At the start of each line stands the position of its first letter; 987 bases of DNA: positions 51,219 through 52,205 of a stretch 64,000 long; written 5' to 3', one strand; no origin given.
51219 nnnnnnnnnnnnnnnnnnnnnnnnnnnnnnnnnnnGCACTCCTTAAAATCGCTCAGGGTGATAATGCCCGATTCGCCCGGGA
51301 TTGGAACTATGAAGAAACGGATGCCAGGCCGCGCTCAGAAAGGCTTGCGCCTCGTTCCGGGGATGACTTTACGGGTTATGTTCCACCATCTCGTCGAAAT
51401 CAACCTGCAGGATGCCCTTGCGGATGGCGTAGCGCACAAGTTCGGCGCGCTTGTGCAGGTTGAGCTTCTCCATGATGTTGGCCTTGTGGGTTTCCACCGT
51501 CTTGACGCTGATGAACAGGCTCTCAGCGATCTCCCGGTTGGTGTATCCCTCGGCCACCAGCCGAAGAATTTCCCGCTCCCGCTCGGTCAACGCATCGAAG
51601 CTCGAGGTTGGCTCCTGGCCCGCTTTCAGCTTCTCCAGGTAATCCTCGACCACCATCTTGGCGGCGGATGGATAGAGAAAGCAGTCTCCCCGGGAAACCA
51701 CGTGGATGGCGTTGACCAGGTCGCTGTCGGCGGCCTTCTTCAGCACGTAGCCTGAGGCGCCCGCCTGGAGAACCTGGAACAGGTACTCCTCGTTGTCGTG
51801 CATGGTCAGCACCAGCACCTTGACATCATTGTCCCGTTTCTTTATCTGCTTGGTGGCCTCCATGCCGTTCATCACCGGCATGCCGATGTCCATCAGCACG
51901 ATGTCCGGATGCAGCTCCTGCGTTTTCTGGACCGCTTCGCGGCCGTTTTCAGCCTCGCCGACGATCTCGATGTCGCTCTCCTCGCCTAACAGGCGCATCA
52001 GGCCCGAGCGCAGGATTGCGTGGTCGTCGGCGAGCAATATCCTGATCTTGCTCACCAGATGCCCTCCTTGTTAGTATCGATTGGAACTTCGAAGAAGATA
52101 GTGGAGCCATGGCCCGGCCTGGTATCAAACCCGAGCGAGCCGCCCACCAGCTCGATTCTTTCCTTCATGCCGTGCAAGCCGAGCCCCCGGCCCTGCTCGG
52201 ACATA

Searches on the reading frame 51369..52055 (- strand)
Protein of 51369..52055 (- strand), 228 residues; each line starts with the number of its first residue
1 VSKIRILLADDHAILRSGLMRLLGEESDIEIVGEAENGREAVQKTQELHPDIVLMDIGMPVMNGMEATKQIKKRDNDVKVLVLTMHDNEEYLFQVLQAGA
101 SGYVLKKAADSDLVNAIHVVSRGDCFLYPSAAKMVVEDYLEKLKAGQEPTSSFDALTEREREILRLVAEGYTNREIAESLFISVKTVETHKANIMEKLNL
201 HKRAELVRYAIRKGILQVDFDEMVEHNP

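Call 7: search_protein_families(library=ncbifam, proteins=[window:51369-52055:-])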
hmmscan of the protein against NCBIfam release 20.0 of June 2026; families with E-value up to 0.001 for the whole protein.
window:51369-52055:- (228 aa): 111 families (the best 25 are shown)
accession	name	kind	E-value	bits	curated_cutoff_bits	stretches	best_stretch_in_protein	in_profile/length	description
NF011896.0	PRK15369.1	equivalog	6.1e-59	199.2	242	1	2-215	2-209/211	two component system response regulator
NF052445.1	RespRegMctR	equivalog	5e-57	192.6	300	1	3-215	1-204/205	two-component system response regulator MctR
NF007018.1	PRK09483.1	equivalog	4.3e-51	173.6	280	1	4-219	2-212/217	UvrY/SirA/GacA family response regulator transcription factor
NF047785.1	respo_reg_MadR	equivalog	9.2e-50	168.9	300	1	4-216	1-209/209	MadR family response regulator transcription factor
NF007935.0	PRK10651.1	equivalog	8.2e-48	162.4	250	1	3-210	6-210/216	two-component system response regulator NarL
NF007708.0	PRK10403.1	equivalog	9.6e-38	129.8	343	1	4-204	7-202/215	nitrate/nitrite response regulator protein NarP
NF007685.0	PRK10360.1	equivalog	4.4e-37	127.8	258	1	4-208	2-190/196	response regulator transcription factor UhpA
NF007403.0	PRK09935.1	equivalog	9.5e-37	126.6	271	1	4-211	4-205/210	fimbria biosynthesis transcriptional regulator FimZ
NF007419.0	PRK09958.1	equivalog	5.1e-33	114.4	251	1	7-213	4-201/204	acid-sensing system DNA-binding response regulator EvgA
NF008098.0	PRK10840.1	equivalog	9.4e-30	103.7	235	1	1-210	1-205/216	response regulator transcription factor RcsB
NF041367.1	CheY_Halo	equivalog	8.3e-28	97.1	200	1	6-118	1-111/114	chemotaxis protein CheY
NF001965.0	PRK00742.1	subfamily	6.9e-26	91.3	293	1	2-111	2-112/357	chemotaxis-specific protein-glutamate methyltransferase CheB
NF040749.1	tetrathio_RR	equivalog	2e-24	86.4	290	1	7-208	4-186/191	tetrathionate respiration response regulator TtrR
NF006900.1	PRK09390.1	equivalog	4.4e-24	85.1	255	1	3-214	4-201/203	response regulator FixJ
NF007505.1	PRK10100.1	equivalog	5.5e-20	71.9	250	1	37-210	30-199/204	biofilm master transcriptional regulator CsgD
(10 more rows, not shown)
